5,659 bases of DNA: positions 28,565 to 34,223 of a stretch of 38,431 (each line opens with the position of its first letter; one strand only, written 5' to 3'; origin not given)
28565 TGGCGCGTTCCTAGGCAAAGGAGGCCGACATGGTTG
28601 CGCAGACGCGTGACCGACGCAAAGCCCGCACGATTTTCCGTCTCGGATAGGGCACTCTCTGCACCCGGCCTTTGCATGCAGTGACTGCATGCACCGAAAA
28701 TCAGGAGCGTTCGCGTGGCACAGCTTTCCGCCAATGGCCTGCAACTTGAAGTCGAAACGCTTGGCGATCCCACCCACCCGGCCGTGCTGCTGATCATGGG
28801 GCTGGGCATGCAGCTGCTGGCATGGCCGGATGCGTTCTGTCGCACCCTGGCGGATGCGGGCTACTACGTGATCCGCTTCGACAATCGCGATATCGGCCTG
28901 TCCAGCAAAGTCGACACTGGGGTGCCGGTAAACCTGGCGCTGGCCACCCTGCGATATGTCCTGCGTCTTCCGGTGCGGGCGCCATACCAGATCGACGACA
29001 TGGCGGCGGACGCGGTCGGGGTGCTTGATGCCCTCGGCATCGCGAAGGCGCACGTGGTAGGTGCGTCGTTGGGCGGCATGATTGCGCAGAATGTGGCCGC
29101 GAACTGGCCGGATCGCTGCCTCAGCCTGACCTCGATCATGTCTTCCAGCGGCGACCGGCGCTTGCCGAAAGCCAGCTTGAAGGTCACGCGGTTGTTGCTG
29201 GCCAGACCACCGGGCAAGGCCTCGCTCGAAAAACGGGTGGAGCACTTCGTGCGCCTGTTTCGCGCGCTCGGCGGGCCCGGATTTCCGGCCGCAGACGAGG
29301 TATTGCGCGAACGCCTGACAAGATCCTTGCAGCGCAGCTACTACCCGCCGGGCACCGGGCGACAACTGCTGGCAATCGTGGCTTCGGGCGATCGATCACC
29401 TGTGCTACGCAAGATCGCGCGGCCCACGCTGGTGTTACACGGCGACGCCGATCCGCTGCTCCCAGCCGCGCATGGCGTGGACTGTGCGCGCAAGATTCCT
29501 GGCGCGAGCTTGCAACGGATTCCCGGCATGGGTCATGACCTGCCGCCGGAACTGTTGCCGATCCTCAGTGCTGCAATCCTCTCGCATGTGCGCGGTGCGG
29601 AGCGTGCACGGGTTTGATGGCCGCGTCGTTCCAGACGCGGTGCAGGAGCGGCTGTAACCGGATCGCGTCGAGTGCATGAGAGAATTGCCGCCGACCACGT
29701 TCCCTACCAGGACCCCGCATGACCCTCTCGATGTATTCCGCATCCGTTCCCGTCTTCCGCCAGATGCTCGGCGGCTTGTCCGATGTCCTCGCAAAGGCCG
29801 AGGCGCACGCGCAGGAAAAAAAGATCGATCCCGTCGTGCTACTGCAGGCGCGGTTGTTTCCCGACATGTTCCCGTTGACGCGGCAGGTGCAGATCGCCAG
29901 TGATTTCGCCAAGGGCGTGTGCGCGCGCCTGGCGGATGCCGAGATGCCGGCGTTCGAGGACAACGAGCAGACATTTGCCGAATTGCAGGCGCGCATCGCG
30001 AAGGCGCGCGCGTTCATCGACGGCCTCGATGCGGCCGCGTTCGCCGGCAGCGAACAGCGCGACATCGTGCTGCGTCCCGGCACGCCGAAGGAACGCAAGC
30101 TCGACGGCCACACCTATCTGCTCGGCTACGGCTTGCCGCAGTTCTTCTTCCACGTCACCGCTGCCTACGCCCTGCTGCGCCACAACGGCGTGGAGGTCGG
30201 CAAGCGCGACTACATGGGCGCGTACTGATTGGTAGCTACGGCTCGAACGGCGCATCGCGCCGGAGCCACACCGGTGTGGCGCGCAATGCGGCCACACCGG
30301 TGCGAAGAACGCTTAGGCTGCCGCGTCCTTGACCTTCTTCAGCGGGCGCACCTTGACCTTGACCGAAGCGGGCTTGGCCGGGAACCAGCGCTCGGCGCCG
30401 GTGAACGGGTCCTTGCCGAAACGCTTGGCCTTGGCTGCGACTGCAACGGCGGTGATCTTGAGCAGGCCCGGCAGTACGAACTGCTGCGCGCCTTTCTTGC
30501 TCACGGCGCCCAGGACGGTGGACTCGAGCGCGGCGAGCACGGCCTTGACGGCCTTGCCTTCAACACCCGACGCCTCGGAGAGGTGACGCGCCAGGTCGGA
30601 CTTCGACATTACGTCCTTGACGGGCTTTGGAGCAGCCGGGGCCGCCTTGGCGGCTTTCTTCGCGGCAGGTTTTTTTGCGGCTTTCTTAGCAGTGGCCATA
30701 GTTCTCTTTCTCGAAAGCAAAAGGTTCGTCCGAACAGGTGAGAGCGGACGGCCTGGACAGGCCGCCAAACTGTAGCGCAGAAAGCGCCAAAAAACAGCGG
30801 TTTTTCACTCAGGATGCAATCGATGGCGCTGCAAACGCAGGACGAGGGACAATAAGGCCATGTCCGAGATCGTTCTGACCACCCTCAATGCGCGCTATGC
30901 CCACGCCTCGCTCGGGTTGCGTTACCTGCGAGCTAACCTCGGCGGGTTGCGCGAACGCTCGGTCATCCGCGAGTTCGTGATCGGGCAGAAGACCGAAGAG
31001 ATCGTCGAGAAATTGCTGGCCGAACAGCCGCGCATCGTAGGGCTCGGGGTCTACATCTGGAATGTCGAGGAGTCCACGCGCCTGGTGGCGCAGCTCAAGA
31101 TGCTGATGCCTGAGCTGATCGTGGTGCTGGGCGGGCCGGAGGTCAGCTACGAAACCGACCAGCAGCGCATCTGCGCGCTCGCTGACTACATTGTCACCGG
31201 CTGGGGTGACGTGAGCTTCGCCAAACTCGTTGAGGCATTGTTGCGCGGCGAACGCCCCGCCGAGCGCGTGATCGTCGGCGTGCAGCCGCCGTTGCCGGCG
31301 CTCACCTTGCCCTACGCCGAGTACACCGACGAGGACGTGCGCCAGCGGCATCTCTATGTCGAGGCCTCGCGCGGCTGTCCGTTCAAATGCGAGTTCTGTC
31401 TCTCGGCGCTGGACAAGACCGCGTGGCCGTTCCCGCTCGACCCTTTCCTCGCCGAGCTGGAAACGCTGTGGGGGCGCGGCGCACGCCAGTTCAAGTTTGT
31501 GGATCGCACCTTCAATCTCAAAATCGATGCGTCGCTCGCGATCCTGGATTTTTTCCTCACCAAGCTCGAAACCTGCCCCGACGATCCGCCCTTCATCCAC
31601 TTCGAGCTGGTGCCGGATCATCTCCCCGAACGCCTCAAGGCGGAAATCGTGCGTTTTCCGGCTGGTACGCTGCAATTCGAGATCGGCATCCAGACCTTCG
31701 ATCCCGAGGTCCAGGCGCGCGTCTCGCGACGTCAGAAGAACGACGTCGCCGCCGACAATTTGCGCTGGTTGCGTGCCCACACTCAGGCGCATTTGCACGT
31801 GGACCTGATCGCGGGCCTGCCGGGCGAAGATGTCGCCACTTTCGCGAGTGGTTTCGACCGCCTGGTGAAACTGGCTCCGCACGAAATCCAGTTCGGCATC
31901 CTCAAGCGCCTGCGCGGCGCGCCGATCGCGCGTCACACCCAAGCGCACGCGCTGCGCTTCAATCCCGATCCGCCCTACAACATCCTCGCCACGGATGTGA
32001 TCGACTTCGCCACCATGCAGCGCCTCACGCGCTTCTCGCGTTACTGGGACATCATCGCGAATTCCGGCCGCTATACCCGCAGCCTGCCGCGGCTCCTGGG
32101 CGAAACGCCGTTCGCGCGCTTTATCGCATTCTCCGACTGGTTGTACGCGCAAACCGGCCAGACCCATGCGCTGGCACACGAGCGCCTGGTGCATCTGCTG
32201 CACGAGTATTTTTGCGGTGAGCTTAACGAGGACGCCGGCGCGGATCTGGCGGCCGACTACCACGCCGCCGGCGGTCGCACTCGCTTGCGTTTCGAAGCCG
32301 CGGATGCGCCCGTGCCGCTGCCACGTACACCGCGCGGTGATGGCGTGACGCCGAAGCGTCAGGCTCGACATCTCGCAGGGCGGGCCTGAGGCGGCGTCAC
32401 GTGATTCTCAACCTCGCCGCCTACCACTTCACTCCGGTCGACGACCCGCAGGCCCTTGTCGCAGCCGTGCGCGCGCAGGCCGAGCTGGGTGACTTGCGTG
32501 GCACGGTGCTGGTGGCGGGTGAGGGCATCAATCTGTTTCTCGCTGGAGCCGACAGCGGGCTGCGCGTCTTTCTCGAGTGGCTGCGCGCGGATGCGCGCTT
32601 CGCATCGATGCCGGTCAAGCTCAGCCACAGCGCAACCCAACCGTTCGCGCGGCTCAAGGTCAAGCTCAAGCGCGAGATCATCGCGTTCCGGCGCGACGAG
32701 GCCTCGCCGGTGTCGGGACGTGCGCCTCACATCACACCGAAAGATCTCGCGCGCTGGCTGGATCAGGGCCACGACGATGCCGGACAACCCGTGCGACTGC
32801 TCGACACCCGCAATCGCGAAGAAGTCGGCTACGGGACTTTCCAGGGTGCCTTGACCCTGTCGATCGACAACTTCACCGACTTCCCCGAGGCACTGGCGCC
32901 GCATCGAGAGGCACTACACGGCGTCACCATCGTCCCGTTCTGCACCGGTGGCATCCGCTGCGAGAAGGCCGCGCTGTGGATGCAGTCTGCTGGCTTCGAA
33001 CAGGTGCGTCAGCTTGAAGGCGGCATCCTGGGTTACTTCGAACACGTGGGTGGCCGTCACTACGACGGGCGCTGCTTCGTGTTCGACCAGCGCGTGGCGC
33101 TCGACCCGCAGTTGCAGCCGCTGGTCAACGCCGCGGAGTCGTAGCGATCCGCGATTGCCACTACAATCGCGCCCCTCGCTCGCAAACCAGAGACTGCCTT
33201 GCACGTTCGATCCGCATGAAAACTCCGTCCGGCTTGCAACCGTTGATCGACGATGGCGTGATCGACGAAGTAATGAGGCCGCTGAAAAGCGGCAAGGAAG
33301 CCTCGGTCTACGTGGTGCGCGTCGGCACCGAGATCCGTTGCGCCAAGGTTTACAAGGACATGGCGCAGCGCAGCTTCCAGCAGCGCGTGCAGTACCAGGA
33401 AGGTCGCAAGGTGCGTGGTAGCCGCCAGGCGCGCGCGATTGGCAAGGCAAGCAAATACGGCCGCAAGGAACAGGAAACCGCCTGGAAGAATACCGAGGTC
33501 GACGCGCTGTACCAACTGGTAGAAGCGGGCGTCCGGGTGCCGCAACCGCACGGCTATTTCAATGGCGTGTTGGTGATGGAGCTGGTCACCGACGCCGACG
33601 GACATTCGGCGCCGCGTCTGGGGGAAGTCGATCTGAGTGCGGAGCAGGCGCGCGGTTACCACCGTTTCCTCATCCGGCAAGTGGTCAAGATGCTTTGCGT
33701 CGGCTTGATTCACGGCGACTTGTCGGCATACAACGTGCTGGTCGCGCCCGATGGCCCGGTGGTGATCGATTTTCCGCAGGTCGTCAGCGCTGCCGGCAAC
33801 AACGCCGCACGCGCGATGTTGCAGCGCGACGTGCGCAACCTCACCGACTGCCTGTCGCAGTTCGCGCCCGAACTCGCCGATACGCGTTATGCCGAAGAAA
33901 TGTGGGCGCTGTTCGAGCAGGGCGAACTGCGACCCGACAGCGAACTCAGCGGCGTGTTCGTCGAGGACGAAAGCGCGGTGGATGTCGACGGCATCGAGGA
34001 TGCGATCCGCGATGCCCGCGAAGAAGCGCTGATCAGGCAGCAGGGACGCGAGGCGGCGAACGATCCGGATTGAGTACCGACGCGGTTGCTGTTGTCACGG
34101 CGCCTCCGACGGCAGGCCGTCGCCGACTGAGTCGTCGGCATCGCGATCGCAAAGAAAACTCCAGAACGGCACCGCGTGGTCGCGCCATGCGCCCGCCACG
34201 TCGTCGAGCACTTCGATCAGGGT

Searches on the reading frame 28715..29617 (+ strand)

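Call 26: search_protein_families(library=pfam, proteins=[window:28715-29617:+], max_evalue=0.001)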
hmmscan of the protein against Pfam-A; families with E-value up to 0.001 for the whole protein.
window:28715-29617:+ (300 aa): 3 families
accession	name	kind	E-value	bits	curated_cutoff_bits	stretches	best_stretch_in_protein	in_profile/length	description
PF00561.26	Abhydrolase_1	-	1.1e-23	84.6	25.8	1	22-276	1-240/245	alpha/beta hydrolase fold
PF12697.13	Abhydrolase_6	-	3.3e-12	48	26.3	1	35-277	12-206/217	Alpha/beta hydrolase family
PF12146.15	Hydrolase_4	-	1.7e-10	41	27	1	21-277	4-235/239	Serine aminopeptidase, S33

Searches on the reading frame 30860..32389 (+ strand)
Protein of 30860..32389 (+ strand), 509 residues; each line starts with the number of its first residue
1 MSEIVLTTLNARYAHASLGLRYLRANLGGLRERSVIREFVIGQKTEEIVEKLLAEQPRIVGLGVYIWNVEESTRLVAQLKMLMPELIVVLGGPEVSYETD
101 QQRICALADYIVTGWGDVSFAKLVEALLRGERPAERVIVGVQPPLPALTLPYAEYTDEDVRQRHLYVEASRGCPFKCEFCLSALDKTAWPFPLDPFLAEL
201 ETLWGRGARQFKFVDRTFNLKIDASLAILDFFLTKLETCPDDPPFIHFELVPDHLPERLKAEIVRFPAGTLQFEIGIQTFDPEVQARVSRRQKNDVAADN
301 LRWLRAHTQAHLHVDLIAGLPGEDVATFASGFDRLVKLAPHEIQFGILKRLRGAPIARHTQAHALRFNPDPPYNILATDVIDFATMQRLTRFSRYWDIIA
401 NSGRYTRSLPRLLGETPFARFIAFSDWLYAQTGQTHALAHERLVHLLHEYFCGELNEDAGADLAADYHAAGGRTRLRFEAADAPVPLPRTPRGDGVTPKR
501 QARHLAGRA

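Call 26: search_protein_families(library=pfam, proteins=[window:30860-32389:+], max_evalue=0.001)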
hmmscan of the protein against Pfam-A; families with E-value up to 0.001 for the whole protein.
window:30860-32389:+ (509 aa): 3 families
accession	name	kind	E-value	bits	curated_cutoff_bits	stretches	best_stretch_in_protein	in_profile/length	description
PF02310.24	B12-binding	-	1.7e-14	54.1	32.1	1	8-123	5-120/121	B12 binding domain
PF04055.27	Radical_SAM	-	5.7e-11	43.3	29.5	1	168-328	2-159/166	Radical SAM superfamily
PF13311.11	DUF4080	-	1.5e-09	38.7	22.9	1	362-452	2-94/188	Protein of unknown function (DUF4080)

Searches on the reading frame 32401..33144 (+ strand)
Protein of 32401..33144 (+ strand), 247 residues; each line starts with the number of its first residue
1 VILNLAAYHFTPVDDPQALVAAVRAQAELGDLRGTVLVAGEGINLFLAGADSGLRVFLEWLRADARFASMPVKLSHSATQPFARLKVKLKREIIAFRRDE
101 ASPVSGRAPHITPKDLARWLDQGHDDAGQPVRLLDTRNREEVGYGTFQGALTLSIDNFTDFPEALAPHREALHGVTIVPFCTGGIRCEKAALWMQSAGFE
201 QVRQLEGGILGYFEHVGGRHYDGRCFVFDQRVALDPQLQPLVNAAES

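Call 26: search_protein_families(library=pfam, proteins=[window:32401-33144:+], max_evalue=0.001)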
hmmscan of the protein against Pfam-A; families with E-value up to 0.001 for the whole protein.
window:32401-33144:+ (247 aa): 2 families
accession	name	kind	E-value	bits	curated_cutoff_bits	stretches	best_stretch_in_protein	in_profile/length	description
PF17773.7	UPF0176_N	-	7.8e-25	87.5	26.2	1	4-93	3-92/92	UPF0176 acylphosphatase like domain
PF00581.25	Rhodanese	-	1.4e-08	35.5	22.2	1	116-212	5-99/102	Rhodanese-like domain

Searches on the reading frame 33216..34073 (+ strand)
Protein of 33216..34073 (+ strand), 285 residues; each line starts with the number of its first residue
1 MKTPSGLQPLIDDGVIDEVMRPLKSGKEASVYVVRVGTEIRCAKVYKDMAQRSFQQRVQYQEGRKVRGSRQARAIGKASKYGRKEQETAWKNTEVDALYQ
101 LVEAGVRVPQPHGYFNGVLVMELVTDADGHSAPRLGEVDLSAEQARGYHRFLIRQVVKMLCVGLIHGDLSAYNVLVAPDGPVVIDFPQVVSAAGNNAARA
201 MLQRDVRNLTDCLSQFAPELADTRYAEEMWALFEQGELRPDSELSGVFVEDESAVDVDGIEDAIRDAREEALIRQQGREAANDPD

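Call 26: search_protein_families(library=pfam, proteins=[window:33216-34073:+], max_evalue=0.001)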
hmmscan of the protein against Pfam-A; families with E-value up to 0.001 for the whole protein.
window:33216-34073:+ (285 aa): 3 families
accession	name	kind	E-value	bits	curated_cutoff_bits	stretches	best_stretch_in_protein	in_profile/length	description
PF01163.29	RIO1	-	3.2e-38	131.6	22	1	31-224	2-185/187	RIO domain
PF01636.29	APH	-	5.3e-06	26.8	23.2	0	163-186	169-194/239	Phosphotransferase enzyme family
PF19974.5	TCAD9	-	9.9e-05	22.1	40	1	159-189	294-324/429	Ternary complex associated domain 9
